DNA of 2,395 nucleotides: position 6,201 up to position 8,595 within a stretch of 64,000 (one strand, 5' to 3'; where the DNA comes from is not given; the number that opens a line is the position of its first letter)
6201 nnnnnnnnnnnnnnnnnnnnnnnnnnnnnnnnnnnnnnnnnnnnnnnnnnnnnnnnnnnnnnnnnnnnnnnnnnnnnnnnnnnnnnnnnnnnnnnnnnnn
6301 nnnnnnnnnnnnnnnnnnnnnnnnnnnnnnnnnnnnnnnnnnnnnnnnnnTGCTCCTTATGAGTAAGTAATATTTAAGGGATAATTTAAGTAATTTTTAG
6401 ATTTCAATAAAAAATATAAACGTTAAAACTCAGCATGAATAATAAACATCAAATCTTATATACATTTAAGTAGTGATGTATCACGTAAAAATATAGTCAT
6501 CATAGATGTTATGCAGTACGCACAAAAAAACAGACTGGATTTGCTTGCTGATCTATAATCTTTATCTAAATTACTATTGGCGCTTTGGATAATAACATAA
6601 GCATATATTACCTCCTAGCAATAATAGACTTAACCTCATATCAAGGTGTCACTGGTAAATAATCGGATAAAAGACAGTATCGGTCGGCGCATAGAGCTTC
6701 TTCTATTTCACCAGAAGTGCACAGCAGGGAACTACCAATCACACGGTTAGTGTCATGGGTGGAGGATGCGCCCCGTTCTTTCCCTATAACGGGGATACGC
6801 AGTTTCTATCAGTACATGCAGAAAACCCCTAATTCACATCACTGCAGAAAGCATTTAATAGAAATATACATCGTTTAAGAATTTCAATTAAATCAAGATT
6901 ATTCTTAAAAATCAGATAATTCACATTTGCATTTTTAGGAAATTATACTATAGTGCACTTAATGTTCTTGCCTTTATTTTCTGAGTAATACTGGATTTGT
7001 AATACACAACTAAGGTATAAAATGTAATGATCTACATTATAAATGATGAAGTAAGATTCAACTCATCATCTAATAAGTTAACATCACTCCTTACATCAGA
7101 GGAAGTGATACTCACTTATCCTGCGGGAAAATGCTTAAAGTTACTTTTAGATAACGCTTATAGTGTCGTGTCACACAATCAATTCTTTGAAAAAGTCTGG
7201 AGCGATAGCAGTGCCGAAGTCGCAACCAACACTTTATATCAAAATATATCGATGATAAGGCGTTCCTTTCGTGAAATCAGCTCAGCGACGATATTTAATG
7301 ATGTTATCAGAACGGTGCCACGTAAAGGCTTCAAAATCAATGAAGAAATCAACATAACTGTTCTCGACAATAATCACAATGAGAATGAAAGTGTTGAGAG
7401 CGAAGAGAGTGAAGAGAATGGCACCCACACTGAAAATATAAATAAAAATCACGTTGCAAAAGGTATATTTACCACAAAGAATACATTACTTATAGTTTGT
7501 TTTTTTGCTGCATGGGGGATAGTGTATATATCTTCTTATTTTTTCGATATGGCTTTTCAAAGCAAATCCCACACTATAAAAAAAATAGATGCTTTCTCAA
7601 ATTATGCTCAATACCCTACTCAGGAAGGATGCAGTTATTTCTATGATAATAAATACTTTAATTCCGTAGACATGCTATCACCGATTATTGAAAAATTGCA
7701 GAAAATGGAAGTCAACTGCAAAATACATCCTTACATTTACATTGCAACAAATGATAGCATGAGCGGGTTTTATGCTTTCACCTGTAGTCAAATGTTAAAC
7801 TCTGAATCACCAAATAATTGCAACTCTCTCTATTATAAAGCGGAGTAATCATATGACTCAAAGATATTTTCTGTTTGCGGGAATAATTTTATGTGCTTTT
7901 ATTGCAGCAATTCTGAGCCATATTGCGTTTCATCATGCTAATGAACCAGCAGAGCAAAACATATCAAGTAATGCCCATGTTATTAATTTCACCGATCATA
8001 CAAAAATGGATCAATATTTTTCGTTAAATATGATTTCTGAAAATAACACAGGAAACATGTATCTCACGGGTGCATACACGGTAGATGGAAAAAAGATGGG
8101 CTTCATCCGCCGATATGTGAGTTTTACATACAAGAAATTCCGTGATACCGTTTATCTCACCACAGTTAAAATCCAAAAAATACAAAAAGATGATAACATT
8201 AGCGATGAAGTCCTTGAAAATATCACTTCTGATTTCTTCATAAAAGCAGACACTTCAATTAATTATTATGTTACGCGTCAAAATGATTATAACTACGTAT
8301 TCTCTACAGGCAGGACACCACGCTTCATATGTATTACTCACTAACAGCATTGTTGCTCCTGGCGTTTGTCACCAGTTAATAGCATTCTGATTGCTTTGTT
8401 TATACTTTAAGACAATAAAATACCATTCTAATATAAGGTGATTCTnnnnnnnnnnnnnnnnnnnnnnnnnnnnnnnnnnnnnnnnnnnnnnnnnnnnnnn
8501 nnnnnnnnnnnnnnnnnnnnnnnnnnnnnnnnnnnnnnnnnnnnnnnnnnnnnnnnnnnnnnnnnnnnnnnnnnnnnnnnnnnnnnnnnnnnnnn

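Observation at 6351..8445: ToxR/ToxS-like (MarT/FidL-like) membrane regulator pair in an AT-rich islet next to the c-di-GMP/PNAG locus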

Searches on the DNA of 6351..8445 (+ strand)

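Call 3: search_dna_similar(query=window:6351-8445:+, collection=ecoli_genomes, mode=near, max_rows=30, rows=spread)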
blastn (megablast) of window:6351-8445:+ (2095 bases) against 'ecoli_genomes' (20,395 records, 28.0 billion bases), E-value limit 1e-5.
Records with a match: 410; places in all: 410; records where one place covers at least 80% of the query: 400.
Genomes with a match: 410 of 5426; with a place that covers at least 80% of the query: 400. Places per genome that has any: lowest 1, median 1, highest 1. On chromosomes: 409 places; on plasmids: 1.
Best place of each record, by identity: >=99% 9; 95-99% 386; 90-95% 9; 80-90% 6.
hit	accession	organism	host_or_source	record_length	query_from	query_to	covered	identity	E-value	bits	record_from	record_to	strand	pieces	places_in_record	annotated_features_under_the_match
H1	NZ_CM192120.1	Escherichia coli strain MEW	Pagophila eburnea (ivory gull)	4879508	1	2095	100%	99.9%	0e+0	3858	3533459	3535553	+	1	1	winged helix-turn-helix domain-containing protein | YqeJ family protein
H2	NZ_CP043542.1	Escherichia coli strain F2_81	Sus scrofa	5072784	1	2084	99%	98.0%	0e+0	3615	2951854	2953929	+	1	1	winged helix-turn-helix domain-containing protein | hypothetical protein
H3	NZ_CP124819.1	Escherichia coli strain C325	Homo sapiens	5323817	4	2084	99%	98.1%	0e+0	3615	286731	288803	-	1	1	winged helix-turn-helix domain-containing protein | FidL-like protein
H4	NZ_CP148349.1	Escherichia coli strain Z1323HEC0399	Homo sapiens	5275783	1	2078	99%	98.1%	0e+0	3615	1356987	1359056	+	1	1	transcriptional regulator | FidL-like protein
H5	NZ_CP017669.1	Escherichia coli O157:H7 strain PA20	stool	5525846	1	2084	99%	97.1%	0e+0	3509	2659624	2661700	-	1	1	winged helix-turn-helix domain-containing protein | hypothetical protein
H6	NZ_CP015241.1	Escherichia coli strain 2013C-4465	Homo sapiens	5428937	1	2084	99%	97.1%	0e+0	3509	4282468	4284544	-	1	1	winged helix-turn-helix domain-containing protein | hypothetical protein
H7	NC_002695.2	Escherichia coli O157:H7 str. Sakai strain Sakai substr. ...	Homo sapiens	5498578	1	2084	99%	97.1%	0e+0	3509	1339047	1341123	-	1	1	grvA: transcriptional regulator | FidL-like protein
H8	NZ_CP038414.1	Escherichia coli O157:H7 strain 17B6-2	cattle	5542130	1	2084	99%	97.1%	0e+0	3509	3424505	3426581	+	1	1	winged helix-turn-helix domain-containing protein | hypothetical protein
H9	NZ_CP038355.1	Escherichia coli O157:H7 str. F8092B strain F8092B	Homo sapiens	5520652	1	2084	99%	97.1%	0e+0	3509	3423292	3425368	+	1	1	winged helix-turn-helix domain-containing protein | hypothetical protein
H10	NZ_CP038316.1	Escherichia coli O157:H7 strain NE92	bovine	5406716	1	2084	99%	97.1%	0e+0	3509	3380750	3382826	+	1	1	winged helix-turn-helix domain-containing protein | hypothetical protein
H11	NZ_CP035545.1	Escherichia coli strain FSIS11705876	comminuted beef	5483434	1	2084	99%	97.1%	0e+0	3509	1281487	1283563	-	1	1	winged helix-turn-helix domain-containing protein | hypothetical protein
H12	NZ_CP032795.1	Escherichia coli strain ERL06-2503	Bovine (bobby calf, fecal)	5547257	1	2084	99%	97.1%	0e+0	3509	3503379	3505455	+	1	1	winged helix-turn-helix domain-containing protein | hypothetical protein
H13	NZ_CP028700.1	Escherichia coli strain 105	cattle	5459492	1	2084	99%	97.1%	0e+0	3509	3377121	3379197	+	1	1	winged helix-turn-helix domain-containing protein | hypothetical protein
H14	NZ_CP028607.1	Escherichia coli strain 143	cattle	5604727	1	2084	99%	97.1%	0e+0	3509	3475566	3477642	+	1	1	winged helix-turn-helix domain-containing protein | hypothetical protein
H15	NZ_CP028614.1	Escherichia coli strain 141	cattle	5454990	1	2084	99%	97.1%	0e+0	3509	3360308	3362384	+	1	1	winged helix-turn-helix domain-containing protein | hypothetical protein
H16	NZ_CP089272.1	Escherichia coli O157:H7 strain M1300706001A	Homo sapiens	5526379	1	2084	99%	97.1%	0e+0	3509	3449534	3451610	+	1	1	winged helix-turn-helix domain-containing protein | hypothetical protein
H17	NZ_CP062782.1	Escherichia coli O157:H7 strain Z869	Bovine Faeces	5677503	1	2084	99%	97.1%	0e+0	3509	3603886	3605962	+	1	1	winged helix-turn-helix domain-containing protein | hypothetical protein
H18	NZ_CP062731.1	Escherichia coli O157:H7 strain Z1768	Bovine Faeces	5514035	1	2084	99%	97.1%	0e+0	3509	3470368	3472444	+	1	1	winged helix-turn-helix domain-containing protein | hypothetical protein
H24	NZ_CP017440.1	Escherichia coli O157:H7 strain 3384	Cattle Hide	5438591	1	2084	99%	97.1%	0e+0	3504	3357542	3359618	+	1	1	winged helix-turn-helix domain-containing protein | hypothetical protein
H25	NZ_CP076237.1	Escherichia coli O157:H7 strain 146N4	Rectal swab of cattle in slaughterhouse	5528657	1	2084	99%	97.1%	0e+0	3504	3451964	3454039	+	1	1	winged helix-turn-helix domain-containing protein | hypothetical protein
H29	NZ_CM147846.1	Escherichia coli strain 32F4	Calf of Bos taurus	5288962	1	2084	99%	89.8%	0e+0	2660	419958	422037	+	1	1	winged helix-turn-helix domain-containing protein | hypothetical protein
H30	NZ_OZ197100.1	Escherichia coli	environment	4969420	1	2084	44%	90.2%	0e+0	1197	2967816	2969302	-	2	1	hypothetical protein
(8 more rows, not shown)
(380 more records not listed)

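Call 7: get_annotated_region(hit=H7, flank=9000)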
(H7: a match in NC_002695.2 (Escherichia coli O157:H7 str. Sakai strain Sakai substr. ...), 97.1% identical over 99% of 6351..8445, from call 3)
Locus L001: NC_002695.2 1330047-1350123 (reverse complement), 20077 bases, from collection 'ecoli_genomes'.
description: Escherichia coli O157:H7 str. Sakai DNA, complete genome
organism: Escherichia coli O157:H7 str. Sakai strain Sakai substr. RIMD 0509952 (NCBI taxid 386585)
replicon: genomic; assembly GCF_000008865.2
host: Homo sapiens; source: Human intestinal microflora; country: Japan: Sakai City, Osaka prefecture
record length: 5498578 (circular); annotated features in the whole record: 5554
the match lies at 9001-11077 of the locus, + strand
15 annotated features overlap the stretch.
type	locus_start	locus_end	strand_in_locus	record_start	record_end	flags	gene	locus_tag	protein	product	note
CDS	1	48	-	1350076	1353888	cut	-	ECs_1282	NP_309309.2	hemagglutinin/hemolysin-related protein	-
CDS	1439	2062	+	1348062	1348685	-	-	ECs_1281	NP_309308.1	hypothetical protein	-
CDS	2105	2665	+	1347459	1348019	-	-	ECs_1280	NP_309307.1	major pilin protein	-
CDS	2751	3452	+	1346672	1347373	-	-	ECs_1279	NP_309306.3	chaperone protein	-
CDS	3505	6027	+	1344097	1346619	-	-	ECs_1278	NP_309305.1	outer membrane usher protein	-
CDS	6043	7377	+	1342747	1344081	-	-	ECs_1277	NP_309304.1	outer membrane protein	-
CDS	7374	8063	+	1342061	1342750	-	-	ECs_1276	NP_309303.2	chaperone protein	-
CDS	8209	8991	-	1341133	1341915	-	-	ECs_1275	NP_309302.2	oxidoreductase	-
CDS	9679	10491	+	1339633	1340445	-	grvA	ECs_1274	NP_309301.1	transcriptional regulator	-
CDS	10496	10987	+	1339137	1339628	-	-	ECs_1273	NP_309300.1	FidL-like protein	-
CDS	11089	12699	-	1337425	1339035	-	-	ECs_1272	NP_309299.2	diguanylate phosphodiesterase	-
CDS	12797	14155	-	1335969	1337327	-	ycdT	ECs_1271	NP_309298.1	diguanylate cyclase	-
CDS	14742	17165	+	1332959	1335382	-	pgaA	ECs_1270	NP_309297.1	poly-beta-1,6-N-acetyl-D-glucosamine export protein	-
CDS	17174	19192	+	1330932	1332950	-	pgaB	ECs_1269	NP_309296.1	poly-beta-1,6-N-acetyl-D-glucosamine N-deacetylase outer membrane export lipoprotein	-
CDS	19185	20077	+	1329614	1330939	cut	pgaC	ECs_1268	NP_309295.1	biofilm PGA synthesis N-glycosyltransferase PgaC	-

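Call 8: get_annotated_region(hit=H1, flank=9000)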
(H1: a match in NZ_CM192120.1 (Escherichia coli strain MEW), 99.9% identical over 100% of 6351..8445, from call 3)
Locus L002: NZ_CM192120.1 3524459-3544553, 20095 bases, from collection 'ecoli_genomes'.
description: Escherichia coli strain MEW chromosome, whole genome shotgun sequence
organism: Escherichia coli strain MEW (NCBI taxid 562)
replicon: chromosome; assembly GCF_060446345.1
host: Pagophila eburnea (ivory gull); source: Liver of the Ivory Gull; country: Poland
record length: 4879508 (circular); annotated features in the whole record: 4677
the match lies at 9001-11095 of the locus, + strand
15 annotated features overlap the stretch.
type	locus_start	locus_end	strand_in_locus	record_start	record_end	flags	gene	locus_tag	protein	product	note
CDS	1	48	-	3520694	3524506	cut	-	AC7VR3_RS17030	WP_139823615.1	two-partner secretion domain-containing protein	-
CDS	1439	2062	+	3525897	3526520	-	-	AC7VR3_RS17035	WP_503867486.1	hypothetical protein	-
CDS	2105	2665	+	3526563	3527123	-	-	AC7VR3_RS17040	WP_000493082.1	fimbrial protein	-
CDS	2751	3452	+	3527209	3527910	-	-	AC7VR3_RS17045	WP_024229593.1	fimbrial biogenesis chaperone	-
CDS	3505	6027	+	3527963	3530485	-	-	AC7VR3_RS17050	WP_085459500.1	fimbria/pilus outer membrane usher protein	-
CDS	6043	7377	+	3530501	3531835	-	-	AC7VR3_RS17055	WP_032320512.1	fimbrial protein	-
CDS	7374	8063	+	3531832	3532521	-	-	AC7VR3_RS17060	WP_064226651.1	fimbrial biogenesis chaperone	-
CDS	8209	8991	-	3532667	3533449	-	-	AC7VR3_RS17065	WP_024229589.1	SDR family oxidoreductase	-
CDS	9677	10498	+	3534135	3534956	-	-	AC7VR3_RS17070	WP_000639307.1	winged helix-turn-helix domain-containing protein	-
CDS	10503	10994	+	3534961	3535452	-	-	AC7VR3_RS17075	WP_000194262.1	YqeJ family protein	-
CDS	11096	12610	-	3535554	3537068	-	pdeT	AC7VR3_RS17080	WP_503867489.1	cyclic di-3',5'-guanosine monophosphate phosphodiesterase PdeT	-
CDS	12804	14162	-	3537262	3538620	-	dgcT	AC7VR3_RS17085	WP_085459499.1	GGDEF domain-containing protein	-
CDS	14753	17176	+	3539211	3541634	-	pgaA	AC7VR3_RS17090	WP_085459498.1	poly-beta-1,6 N-acetyl-D-glucosamine export porin PgaA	-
CDS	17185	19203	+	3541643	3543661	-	pgaB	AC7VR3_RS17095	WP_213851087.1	poly-beta-1,6-N-acetyl-D-glucosamine N-deacetylase PgaB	-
CDS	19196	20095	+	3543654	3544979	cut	pgaC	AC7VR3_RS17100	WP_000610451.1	poly-beta-1,6-N-acetyl-D-glucosamine synthase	-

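Call 19: search_dna_similar(query=window:7940-8008:+, collection=ecoli_genomes, mode=near, max_rows=12, max_evalue=0.001)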
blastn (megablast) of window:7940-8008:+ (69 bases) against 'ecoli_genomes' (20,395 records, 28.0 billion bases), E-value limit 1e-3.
Records with a match: 410; places in all: 410; records where one place covers at least 80% of the query: 410.
Genomes with a match: 410 of 5426; with a place that covers at least 80% of the query: 410. Places per genome that has any: lowest 1, median 1, highest 1. On chromosomes: 409 places; on plasmids: 1.
Best place of each record, by identity: 95-99% 410.
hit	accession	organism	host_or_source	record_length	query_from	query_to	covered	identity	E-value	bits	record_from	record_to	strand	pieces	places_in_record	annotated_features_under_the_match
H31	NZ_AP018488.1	Escherichia coli O157:H7 strain PV15-279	Homo sapiens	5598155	1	69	100%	98.6%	1e-25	122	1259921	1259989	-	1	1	hypothetical protein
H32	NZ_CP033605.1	Escherichia coli O157:H7 strain TR01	Cattle carcass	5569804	1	69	100%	98.6%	1e-25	122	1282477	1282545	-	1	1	hypothetical protein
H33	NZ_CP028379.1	Escherichia coli O145 str. RM9872 strain RM9872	Bos taurus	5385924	1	69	100%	98.6%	1e-25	122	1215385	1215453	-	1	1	FidL-like protein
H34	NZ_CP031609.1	Escherichia coli strain N3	Homo sapiens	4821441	1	69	100%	98.6%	1e-25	122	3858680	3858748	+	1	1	hypothetical protein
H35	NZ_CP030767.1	Escherichia coli strain 2017C-4109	missing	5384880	1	69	100%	98.6%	1e-25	122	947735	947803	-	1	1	hypothetical protein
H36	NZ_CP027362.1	Escherichia coli strain 95-3192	missing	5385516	1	69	100%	98.6%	1e-25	122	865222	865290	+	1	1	FidL-like protein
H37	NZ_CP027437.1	Escherichia coli strain 2012C-4221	missing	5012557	1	69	100%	98.6%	1e-25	122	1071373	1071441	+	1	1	hypothetical protein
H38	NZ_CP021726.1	Escherichia coli strain Combat11I9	Homo sapiens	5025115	1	69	100%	98.6%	1e-25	122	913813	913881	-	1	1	hypothetical protein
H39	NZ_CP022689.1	Escherichia coli strain CDC#03-98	missing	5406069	1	69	100%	98.6%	1e-25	122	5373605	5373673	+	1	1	hypothetical protein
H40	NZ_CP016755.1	Escherichia coli strain FORC_044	Homo sapiens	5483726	1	69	100%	98.6%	1e-25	122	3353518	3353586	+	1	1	hypothetical protein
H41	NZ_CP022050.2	Escherichia coli O157 strain FDAARGOS_293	Homo sapiens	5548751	1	69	100%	98.6%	1e-25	122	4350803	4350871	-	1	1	hypothetical protein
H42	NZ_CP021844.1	Escherichia coli strain EC1515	Homo sapiens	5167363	1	69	100%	98.6%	1e-25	122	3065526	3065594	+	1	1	hypothetical protein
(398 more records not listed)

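Call 20: search_dna_similar(query=L002:10590-10658:+, collection=ecoli_genomes, mode=near, max_rows=5, max_evalue=0.001)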
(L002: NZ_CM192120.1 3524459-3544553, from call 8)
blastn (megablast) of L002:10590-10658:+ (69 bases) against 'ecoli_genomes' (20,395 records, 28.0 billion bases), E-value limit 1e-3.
Records with a match: 410; places in all: 410; records where one place covers at least 80% of the query: 410.
Genomes with a match: 410 of 5426; with a place that covers at least 80% of the query: 410. Places per genome that has any: lowest 1, median 1, highest 1. On chromosomes: 409 places; on plasmids: 1.
Best place of each record, by identity: >=99% 383; 95-99% 27.
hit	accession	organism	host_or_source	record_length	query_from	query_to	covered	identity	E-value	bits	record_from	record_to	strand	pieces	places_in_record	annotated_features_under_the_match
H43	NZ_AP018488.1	Escherichia coli O157:H7 strain PV15-279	Homo sapiens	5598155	1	69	100%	100.0%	2e-27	128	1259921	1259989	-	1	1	hypothetical protein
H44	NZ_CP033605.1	Escherichia coli O157:H7 strain TR01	Cattle carcass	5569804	1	69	100%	100.0%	2e-27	128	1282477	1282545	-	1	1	hypothetical protein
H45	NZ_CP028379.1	Escherichia coli O145 str. RM9872 strain RM9872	Bos taurus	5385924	1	69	100%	100.0%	2e-27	128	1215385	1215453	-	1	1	FidL-like protein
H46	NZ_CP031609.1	Escherichia coli strain N3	Homo sapiens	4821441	1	69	100%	100.0%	2e-27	128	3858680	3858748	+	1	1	hypothetical protein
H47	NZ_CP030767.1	Escherichia coli strain 2017C-4109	missing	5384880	1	69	100%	100.0%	2e-27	128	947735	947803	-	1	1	hypothetical protein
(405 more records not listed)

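Call 34: get_annotated_region(hit=H29, flank=6000)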
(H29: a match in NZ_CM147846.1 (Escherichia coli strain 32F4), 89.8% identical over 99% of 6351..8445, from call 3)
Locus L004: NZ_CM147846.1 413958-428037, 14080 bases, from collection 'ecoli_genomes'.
description: Escherichia coli strain 32F4 chromosome, whole genome shotgun sequence
organism: Escherichia coli strain 32F4 (NCBI taxid 562)
replicon: chromosome; assembly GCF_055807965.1
host: -; source: Calf of Bos taurus; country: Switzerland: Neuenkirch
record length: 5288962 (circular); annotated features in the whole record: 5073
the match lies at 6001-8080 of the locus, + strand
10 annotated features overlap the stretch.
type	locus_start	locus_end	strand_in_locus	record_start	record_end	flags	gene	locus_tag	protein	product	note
CDS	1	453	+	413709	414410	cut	-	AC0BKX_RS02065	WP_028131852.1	fimbrial biogenesis chaperone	-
CDS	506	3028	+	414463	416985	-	-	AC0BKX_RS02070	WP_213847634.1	fimbria/pilus outer membrane usher protein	-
CDS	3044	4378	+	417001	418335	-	-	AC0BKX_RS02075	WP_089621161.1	fimbrial protein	-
CDS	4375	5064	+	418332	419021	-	-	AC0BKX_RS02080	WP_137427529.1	fimbrial biogenesis chaperone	-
CDS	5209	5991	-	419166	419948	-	-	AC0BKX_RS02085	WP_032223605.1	SDR family oxidoreductase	-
CDS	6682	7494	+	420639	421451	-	-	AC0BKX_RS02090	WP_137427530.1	winged helix-turn-helix domain-containing protein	-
CDS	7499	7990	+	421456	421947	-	-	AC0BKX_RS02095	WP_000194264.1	hypothetical protein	-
CDS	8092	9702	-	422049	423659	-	-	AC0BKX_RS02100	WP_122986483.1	EAL domain-containing protein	-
CDS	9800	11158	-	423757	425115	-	dgcT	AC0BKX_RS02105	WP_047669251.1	GGDEF domain-containing protein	-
CDS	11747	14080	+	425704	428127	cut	pgaA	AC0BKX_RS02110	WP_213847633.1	poly-beta-1,6 N-acetyl-D-glucosamine export porin PgaA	-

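Call 35: get_annotated_region(hit=H30, flank=6000)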
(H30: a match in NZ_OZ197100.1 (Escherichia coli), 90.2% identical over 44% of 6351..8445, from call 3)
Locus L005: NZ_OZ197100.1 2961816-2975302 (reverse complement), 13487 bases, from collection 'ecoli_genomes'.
description: Escherichia coli isolate 23S01245-7 chromosome 1, complete sequence
organism: Escherichia coli (NCBI taxid 562)
replicon: chromosome; assembly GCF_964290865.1
host: -; source: environment; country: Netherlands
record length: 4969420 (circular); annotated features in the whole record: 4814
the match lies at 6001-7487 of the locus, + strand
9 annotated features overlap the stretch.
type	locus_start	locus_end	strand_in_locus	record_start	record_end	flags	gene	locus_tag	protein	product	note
CDS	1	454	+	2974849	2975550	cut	-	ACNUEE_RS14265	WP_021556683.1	molecular chaperone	-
CDS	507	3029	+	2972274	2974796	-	-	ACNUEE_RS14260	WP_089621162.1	fimbria/pilus outer membrane usher protein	-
CDS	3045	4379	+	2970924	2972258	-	-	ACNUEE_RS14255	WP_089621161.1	fimbrial protein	-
CDS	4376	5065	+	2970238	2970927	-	-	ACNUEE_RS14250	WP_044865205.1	molecular chaperone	-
CDS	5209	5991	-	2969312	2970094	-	-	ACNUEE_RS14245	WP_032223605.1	SDR family oxidoreductase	-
CDS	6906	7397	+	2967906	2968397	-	-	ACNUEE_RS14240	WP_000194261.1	hypothetical protein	-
CDS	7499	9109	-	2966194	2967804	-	-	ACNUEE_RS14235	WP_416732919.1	EAL domain-containing protein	-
CDS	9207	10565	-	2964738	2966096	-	dgcT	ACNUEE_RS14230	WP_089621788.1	GGDEF domain-containing protein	-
CDS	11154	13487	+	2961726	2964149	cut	pgaA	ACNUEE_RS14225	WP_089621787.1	poly-beta-1,6 N-acetyl-D-glucosamine export porin PgaA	-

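Call 36: search_dna_similar(query=window:6900-8445:+, collection=plasmids, mode=distant, max_rows=15)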
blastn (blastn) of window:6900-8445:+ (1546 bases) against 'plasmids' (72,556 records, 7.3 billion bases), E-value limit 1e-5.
Records with a match: 2; places in all: 2; records where one place covers at least 80% of the query: 2.
Best place of each record, by identity: >=99% 1; 95-99% 1.
By first word of the organism name: Escherichia 2.
By predicted mobility (MOB-suite, as given by PLSDB): non-mobilizable 2.
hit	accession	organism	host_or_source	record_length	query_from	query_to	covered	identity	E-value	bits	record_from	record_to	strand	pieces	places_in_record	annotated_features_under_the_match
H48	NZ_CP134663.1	Escherichia coli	Larus michahellis,bacteria,cloaca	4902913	1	1546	100%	99.9%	0e+0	2784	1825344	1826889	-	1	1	none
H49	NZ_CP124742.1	Escherichia coli O157:H7 str. EDL933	Homo sapiens,feces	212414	1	1535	99%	96.7%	0e+0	2543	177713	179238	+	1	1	transcriptional regulator | hypothetical protein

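Call 75: get_annotated_region(hit=H48, flank=10000)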
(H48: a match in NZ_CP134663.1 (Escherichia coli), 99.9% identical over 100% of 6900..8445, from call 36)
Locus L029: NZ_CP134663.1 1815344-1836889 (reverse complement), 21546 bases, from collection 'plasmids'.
description: Escherichia coli strain 64A:C plasmid unnamed1, complete sequence
organism: Escherichia coli (NCBI taxid 562)
taxonomy: Bacteria; Pseudomonadota; Gammaproteobacteria; Enterobacterales; Enterobacteriaceae; Escherichia; Escherichia coli
host: -; source: Larus michahellis,bacteria,cloaca; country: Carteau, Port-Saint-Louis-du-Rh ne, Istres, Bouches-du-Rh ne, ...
typing (MOB-suite, as given by PLSDB): non-mobilizable
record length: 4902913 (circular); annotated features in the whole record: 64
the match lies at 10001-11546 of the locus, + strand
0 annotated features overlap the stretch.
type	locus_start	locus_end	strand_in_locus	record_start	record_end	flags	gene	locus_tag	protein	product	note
